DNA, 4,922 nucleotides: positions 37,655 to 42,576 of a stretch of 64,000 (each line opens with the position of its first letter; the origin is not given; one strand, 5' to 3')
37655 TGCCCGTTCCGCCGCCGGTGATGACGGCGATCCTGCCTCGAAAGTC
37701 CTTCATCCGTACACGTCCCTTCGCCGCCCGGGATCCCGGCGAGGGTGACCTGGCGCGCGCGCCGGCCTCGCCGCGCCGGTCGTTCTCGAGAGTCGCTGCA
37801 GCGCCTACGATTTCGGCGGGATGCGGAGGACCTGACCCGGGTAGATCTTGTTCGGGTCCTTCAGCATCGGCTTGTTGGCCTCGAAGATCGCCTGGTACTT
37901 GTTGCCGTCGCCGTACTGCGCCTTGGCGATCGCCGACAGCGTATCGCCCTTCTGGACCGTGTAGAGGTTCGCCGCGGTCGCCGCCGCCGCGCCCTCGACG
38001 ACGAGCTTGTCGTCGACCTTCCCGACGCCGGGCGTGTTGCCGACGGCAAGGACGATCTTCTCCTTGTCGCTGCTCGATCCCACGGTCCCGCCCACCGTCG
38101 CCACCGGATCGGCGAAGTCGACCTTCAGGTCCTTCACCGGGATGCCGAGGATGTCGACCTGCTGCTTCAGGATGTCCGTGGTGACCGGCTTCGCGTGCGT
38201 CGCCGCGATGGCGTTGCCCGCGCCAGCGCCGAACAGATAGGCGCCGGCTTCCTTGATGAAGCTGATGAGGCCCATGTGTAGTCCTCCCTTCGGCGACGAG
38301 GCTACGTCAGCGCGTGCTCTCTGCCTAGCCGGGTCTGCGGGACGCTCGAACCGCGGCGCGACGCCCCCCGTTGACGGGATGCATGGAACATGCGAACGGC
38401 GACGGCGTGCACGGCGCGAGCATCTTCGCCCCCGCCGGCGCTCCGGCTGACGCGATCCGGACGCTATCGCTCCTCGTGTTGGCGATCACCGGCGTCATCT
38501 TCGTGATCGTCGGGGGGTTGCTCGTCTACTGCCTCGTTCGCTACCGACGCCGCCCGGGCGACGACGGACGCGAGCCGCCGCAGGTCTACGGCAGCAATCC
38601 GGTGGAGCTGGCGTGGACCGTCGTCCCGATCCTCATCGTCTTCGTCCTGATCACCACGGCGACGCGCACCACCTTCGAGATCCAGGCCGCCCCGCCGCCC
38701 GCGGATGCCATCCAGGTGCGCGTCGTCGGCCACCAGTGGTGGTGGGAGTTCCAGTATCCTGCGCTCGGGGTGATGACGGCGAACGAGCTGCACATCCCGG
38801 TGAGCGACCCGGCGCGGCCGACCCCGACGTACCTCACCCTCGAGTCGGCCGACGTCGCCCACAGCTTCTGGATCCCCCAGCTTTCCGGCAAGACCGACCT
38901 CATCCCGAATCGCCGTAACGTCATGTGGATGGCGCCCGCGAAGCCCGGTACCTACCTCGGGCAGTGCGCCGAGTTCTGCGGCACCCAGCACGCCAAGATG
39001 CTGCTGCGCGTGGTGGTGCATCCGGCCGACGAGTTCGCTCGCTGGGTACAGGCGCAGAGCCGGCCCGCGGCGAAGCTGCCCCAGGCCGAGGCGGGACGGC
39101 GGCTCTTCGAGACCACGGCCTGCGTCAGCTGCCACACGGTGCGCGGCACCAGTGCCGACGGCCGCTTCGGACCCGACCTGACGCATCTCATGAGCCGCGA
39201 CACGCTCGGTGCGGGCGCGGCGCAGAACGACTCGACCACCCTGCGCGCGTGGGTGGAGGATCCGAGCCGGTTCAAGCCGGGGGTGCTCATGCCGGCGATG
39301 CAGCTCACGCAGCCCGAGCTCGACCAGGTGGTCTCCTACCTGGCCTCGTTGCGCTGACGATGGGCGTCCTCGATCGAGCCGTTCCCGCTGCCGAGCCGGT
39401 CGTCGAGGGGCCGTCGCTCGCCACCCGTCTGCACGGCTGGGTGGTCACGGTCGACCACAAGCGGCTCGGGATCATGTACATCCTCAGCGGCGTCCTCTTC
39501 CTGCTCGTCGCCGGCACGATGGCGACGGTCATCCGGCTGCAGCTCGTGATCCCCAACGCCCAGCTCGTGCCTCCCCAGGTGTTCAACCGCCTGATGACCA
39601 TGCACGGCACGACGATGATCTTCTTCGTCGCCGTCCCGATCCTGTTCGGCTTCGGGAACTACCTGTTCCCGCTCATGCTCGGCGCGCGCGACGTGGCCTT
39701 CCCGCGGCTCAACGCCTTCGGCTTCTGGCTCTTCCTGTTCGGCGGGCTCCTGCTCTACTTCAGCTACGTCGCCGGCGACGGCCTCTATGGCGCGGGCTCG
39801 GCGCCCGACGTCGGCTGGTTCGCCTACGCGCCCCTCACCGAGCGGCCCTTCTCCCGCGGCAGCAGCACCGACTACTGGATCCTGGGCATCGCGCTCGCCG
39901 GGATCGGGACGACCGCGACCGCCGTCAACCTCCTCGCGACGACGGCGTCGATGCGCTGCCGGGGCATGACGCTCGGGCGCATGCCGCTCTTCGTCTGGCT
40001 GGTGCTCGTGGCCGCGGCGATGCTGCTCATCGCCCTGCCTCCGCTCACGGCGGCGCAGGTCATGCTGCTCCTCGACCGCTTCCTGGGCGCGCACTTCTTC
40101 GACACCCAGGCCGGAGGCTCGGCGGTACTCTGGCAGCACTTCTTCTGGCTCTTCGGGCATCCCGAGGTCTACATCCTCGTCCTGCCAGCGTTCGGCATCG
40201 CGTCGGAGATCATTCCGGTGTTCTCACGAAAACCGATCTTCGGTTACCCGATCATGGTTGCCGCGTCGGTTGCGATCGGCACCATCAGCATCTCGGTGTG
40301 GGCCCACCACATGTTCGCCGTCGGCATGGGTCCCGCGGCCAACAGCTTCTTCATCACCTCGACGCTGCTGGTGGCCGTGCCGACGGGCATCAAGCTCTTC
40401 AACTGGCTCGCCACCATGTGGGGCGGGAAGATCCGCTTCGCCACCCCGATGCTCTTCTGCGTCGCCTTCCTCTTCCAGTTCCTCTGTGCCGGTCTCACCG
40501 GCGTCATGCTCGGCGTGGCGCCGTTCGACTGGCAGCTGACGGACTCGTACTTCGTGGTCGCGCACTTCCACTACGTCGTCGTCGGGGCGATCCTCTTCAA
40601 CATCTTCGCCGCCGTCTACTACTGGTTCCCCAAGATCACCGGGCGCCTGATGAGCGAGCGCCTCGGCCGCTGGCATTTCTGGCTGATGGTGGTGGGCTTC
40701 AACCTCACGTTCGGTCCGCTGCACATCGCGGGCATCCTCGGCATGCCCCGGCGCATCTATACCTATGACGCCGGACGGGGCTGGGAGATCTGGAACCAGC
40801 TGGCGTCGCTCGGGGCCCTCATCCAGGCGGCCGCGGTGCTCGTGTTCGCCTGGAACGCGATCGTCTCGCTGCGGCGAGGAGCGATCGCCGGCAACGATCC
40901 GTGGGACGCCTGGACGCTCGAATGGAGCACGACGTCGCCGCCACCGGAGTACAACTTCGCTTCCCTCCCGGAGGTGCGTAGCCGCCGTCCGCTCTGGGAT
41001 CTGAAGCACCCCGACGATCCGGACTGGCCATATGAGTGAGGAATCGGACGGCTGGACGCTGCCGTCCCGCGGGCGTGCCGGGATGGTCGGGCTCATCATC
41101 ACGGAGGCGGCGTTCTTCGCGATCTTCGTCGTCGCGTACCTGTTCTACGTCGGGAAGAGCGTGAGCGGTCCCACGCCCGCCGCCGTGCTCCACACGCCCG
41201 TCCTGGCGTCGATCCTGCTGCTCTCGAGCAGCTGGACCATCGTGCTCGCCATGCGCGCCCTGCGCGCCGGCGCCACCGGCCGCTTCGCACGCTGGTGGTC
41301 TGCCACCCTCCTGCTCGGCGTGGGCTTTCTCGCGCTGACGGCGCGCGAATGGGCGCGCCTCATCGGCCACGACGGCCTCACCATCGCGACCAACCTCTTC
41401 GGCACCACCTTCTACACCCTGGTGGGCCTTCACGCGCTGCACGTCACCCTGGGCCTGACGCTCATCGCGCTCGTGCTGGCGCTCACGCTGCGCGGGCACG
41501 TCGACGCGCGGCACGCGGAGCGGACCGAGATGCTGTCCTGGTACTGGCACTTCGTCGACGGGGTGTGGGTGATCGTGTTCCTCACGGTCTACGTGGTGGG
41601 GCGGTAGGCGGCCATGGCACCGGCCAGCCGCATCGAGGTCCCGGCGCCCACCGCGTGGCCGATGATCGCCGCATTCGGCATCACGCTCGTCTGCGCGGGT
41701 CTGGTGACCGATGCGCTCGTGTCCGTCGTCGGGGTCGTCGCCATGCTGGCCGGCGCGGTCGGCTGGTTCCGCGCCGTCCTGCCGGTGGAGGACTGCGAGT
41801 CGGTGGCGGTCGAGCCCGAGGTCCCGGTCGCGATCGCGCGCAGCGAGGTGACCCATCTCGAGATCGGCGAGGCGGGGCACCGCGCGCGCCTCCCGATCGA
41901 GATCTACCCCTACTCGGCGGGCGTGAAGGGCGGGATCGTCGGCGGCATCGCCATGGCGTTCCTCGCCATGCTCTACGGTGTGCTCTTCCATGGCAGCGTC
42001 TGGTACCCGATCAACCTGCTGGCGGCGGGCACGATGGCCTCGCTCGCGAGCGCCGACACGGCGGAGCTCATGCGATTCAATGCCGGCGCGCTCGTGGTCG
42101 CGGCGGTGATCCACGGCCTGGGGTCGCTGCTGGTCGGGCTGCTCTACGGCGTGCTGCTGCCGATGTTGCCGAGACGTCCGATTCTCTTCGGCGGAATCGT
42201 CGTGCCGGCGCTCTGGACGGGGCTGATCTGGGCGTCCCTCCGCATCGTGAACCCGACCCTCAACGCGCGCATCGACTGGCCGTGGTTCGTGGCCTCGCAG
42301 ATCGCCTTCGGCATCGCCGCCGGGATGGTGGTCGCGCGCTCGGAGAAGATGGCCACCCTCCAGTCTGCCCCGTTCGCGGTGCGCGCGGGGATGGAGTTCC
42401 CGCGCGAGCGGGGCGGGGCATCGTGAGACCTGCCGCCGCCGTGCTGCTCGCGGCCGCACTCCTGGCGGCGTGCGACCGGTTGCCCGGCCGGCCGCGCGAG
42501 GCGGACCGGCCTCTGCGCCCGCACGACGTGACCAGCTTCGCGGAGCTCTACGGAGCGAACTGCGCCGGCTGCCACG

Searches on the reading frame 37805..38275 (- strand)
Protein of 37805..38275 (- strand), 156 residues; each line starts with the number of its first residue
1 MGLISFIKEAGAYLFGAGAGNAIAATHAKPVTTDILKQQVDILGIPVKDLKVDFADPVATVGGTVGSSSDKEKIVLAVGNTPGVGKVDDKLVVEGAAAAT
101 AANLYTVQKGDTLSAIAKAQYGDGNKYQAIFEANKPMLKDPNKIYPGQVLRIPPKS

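Call 61: search_protein_families(library=pfam, proteins=[window:37805-38275:-], max_evalue=0.001)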
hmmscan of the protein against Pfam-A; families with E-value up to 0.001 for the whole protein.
window:37805-38275:- (156 aa): 3 families
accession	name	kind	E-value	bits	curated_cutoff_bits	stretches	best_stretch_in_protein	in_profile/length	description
PF01476.26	LysM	-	1.7e-14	54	20.9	1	105-153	1-43/43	LysM domain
PF04972.22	BON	-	9.2e-09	35.9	27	1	43-94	17-68/69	BON domain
PF23472.1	LysM2_CERK1_LYK3_4_5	-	0.00068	19.9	27.4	0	105-153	8-54/56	LYK3/4/5 LysM2 domain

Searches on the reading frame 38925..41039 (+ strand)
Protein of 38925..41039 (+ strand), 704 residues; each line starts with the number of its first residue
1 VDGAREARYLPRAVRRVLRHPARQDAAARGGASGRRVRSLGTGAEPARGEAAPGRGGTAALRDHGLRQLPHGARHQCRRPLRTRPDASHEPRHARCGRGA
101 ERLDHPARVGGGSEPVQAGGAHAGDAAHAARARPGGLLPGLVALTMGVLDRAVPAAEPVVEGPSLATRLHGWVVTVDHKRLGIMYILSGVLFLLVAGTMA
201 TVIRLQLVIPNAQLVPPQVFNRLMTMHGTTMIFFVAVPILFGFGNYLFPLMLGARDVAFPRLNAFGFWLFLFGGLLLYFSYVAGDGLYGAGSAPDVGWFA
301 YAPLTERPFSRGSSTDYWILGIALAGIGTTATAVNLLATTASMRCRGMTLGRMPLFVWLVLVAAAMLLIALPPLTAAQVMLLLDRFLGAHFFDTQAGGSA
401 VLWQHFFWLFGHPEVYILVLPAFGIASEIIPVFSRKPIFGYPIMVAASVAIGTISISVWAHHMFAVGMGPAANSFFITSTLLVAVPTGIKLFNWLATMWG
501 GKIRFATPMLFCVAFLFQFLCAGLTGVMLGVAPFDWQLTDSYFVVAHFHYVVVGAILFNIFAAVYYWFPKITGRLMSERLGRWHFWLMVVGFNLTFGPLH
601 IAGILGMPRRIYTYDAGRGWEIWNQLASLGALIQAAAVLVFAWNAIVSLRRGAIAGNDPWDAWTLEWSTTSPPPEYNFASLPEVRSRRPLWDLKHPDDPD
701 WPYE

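Call 8: search_protein_families(library=pfam, proteins=[window:38925-41039:+], max_evalue=10)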
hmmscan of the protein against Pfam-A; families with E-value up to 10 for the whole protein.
window:38925-41039:+ (704 aa): 1 family
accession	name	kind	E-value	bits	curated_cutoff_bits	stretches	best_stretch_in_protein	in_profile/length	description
PF00115.25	COX1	-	5.2e-161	536.8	34.8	1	180-633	1-436/436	Cytochrome C and Quinol oxidase polypeptide I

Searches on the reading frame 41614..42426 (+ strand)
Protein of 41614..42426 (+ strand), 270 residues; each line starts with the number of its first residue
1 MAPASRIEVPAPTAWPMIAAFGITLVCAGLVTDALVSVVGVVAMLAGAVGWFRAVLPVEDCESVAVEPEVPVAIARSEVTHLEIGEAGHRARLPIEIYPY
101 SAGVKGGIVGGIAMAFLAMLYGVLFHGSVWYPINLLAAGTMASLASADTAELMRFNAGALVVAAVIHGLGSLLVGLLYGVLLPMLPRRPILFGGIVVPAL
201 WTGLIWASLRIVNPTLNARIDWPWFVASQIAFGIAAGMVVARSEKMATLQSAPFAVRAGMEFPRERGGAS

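Call 5: search_protein_families(library=pfam, proteins=[window:41614-42426:+], max_evalue=0.01)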
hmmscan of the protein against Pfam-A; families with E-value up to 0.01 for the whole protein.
window:41614-42426:+ (270 aa): 0 families

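Call 7: search_protein_families(library=ncbifam, proteins=[window:41614-42426:+], max_evalue=1)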
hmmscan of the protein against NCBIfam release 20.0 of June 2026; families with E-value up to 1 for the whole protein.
window:41614-42426:+ (270 aa): 1 family
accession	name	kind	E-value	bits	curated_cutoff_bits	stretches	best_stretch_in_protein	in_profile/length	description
NF058603.1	SCO2097_fam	equivalog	0.0087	16.4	110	1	18-54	48-85/129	SCO2097 family morphological protein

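Call 45: search_solved_structures(query=A3, max_evalue=10, show_alignments=1)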
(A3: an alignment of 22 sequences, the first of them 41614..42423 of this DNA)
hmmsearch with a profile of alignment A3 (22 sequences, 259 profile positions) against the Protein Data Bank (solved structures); distinct sequences matched with E-value up to 10: 1.
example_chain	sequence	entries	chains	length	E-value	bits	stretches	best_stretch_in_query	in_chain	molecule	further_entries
7o37_c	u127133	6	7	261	0.034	16.9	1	3-52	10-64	Cytochrome c oxidase subunit 3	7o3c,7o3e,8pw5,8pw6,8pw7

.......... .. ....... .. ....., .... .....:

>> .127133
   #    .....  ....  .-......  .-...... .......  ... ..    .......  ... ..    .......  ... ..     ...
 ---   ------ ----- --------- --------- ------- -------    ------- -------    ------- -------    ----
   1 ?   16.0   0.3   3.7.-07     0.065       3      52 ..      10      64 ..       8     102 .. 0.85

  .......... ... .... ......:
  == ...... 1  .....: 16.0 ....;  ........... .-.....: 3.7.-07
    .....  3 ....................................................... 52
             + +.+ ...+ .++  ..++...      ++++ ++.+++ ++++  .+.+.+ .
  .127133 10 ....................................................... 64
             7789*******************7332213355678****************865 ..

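Call 75: find_homologous_proteins(query=window:41614-42423:+, max_evalue=0.00001)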
Query window:41614-42423:+ (270 aa): 7839 proteins with E <= 0.00001 among 8000 candidates; the best 120 are listed.
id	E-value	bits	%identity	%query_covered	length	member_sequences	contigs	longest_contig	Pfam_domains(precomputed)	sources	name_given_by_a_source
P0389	1.9e-166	571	100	100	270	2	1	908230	-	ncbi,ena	-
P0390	1.3e-140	486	86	98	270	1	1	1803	-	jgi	jgi:hypothetical protein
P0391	8.8e-140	483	85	100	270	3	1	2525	-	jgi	jgi:hypothetical protein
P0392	8.1e-139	480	84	99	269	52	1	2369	-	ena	-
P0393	2.5e-137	475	84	99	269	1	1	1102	-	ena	-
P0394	3.2e-134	465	83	100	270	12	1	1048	-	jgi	-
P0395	3.4e-133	462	82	100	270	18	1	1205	-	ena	-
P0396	4.6e-128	445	83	94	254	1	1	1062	-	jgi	jgi:hypothetical protein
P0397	5.9e-122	425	75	96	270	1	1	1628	-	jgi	jgi:hypothetical protein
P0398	9.7e-120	417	79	93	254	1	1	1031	-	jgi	jgi:hypothetical protein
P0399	2.8e-119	416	74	96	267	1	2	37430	-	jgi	jgi:hypothetical protein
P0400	2.1e-118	413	75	96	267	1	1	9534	-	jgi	jgi:hypothetical protein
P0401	4.2e-118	412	74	97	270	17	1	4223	-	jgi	jgi:hypothetical protein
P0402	5.7e-118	412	75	96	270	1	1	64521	-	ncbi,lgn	-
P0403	1.2e-117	411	74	97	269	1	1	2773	-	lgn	-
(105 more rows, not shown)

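Call 76: find_encoding_contigs(protein=P0389, flank=8000, max_places=1)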
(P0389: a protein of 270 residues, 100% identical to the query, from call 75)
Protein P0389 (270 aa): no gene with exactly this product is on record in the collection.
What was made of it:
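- Tried and rejected: The contig look-up for the window's own mp270 product was not on record (call 76), so the source organism stays unnamed.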

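Call 78: list_cluster_members(proteins=[P0389, window:45062-47236:+])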
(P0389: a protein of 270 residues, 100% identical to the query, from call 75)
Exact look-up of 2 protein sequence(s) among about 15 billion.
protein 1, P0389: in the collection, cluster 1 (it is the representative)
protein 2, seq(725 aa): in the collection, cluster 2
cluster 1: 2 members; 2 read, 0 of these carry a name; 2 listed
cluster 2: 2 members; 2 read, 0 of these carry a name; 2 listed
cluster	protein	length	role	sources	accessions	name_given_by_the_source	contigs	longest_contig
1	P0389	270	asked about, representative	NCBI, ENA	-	-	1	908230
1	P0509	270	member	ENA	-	-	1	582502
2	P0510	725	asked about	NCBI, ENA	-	-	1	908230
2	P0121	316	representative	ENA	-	-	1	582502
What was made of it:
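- Checked: The exact 725-aa product is on record in NCBI/ENA gene calls (call 78).
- An identical public gene call exists (call 78).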

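Call 89: predict_structure(alignment_id=A4)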
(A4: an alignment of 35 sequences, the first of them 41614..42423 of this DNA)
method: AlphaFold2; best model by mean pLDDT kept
length: 270 residues; sequences in the alignment: 35
mean_pLDDT: 81.5   pTM: 0.64
mean pLDDT of the five models: 81.5, 81.5, 80.8, 78.6, 77.5
residues with pLDDT >= 90: 111; 70-90: 105; 50-70: 24; < 50: 30
segments of 3 or more residues with pLDDT < 50: 73-92, 262-270
pLDDT, mean of each block of 10 residues (from residue 1): 72 85 88 83 93 85 74 43 40 59 93 98 98 96 93 98 97 90 80 86 87 90 96 92 77 68 40
secondary structure, 60 per line:
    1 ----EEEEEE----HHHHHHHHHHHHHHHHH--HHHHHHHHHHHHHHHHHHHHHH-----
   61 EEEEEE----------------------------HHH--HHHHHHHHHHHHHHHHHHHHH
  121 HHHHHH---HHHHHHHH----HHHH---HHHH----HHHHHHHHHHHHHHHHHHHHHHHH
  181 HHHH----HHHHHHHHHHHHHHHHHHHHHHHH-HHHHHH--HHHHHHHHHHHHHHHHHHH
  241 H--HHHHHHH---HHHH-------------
elements in order: E5-10 H15-31 H34-55 E61-66 H100-126 H130-137 H142-145 H149-152 H157-184 H189-212 H214-219 H222-241 H244-250 H254-257
